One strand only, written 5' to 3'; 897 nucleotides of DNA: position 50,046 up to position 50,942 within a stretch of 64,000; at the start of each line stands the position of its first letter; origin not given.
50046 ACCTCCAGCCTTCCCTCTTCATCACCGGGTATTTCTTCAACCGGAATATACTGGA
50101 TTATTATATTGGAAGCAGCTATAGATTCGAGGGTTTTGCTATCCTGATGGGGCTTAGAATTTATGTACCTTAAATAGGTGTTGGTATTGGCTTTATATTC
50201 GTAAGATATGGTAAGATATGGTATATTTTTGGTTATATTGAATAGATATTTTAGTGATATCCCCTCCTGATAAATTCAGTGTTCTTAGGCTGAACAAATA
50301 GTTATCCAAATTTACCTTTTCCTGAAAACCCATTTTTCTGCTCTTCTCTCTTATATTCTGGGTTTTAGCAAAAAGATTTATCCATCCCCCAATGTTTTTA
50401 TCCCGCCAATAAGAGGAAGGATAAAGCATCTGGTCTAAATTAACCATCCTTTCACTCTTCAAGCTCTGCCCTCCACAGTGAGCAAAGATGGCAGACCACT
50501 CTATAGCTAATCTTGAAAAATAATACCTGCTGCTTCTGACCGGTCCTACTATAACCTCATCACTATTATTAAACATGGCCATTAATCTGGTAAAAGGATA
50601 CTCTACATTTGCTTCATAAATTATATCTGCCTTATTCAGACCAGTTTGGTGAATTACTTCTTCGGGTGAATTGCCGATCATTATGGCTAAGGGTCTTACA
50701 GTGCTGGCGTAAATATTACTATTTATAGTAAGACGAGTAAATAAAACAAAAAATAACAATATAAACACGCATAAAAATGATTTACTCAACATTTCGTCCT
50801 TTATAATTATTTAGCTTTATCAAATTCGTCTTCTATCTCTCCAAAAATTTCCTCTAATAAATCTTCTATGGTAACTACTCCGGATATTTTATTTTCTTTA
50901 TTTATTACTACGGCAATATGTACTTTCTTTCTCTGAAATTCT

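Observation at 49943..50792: DUF3048 (YerB-like) gene inactivated by a 10-bp tandem duplication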

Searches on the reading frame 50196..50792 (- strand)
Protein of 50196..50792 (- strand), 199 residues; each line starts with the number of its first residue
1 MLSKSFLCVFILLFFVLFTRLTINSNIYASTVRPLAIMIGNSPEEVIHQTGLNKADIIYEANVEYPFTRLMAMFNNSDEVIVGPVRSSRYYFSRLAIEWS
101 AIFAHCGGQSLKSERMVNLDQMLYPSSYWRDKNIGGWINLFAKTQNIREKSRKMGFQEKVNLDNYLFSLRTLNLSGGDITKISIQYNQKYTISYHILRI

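Call 5: search_protein_families(library=pfam, proteins=[window:50196-50792:-], max_evalue=0.01)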
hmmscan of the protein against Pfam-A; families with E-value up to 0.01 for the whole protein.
seq(199 aa): 1 family
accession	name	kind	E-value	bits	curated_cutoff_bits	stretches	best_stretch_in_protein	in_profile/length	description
PF11258.13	DUF3048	-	8.7e-30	104.3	25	1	30-156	12-147/148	Protein of unknown function (DUF3048) N-terminal domain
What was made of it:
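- Checked: In the repaired protein the C-domain match starts at profile position 1 and runs across the junction (call 5).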

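Call 18: find_encoding_contigs(protein=window:50196-50792:-, flank=8000, max_places=10)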
Protein seq(199 aa) (199 aa): 2 contigs read that carry it; 1 place shown.
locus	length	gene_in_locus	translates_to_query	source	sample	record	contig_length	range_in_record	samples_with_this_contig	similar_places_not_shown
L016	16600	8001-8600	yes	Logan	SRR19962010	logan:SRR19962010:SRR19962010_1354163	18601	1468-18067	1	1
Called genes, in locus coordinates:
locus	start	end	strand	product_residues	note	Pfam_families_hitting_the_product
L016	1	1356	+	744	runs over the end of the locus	PF07697:7TMR-HDED, PF07698:7TM-7TMR_HD, PF01966:HD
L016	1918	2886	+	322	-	PF16868:NMT1_3, PF12974:Phosphonate-bd, PF09084:NMT1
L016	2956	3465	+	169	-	PF08905:DUF1850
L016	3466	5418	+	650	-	PF06808:DctM, PF11874:DUF3394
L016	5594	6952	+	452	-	PF01595:CNNM, PF00571:CBS (weak), PF03471:CorC_HlyC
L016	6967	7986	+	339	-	PF01595:CNNM, PF00571:CBS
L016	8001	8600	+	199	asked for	PF11258:DUF3048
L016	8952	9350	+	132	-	PF00383:dCMP_cyt_deam_1, PF08211:dCMP_cyt_deam_2, PF26947:CDL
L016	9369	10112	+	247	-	PF11967:RecO_N, PF02565:RecO_C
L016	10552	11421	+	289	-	PF02091:tRNA-synt_2e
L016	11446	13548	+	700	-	PF02092:tRNA_synt_2f, PF05746:DALR_1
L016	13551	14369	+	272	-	PF03618:Kinase-PPPase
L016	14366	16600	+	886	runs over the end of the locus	PF01326:PPDK_N, PF00391:PEP-utilizers, PF02896:PEP-utilizers_C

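Call 22: list_cluster_members(proteins=[window:50196-50792:-, P0001])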
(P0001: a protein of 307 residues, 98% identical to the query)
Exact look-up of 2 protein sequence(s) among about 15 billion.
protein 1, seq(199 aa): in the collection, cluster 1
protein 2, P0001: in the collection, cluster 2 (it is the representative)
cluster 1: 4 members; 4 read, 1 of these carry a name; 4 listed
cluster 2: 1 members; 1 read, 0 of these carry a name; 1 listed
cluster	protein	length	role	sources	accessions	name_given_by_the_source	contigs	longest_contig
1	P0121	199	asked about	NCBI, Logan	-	-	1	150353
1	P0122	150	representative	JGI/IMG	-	-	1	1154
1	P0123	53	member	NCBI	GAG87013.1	unnamed protein product, partial [marine sediment metagenome]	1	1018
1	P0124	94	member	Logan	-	-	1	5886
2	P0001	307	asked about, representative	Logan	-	-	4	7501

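Call 37: find_encoding_contigs(protein=P0124, flank=6000, max_places=6)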
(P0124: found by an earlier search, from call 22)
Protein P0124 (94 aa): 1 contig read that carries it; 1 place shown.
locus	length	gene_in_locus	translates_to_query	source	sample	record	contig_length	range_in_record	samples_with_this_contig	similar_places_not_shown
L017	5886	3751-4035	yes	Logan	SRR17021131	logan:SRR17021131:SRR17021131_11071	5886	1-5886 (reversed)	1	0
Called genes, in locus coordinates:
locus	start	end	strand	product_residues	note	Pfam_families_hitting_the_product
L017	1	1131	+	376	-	?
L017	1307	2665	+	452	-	PF01595:CNNM, PF00571:CBS (weak), PF03471:CorC_HlyC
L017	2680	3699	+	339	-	PF01595:CNNM, PF00571:CBS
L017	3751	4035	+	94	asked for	PF11258:DUF3048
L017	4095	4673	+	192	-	PF17479:DUF3048_C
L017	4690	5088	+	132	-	PF00383:dCMP_cyt_deam_1, PF08211:dCMP_cyt_deam_2, PF26947:CDL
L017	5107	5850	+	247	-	PF11967:RecO_N, PF02565:RecO_C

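Call 38: find_encoding_contigs(protein=P0122, flank=6000, max_places=6)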
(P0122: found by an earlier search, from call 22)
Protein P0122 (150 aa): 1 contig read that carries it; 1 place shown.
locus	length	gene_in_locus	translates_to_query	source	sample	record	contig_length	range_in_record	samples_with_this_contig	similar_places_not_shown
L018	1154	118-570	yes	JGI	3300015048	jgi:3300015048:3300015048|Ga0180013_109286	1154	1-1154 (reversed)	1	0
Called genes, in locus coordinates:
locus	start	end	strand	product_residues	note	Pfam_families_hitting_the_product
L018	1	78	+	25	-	?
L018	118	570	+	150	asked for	PF11258:DUF3048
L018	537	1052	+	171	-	PF17479:DUF3048_C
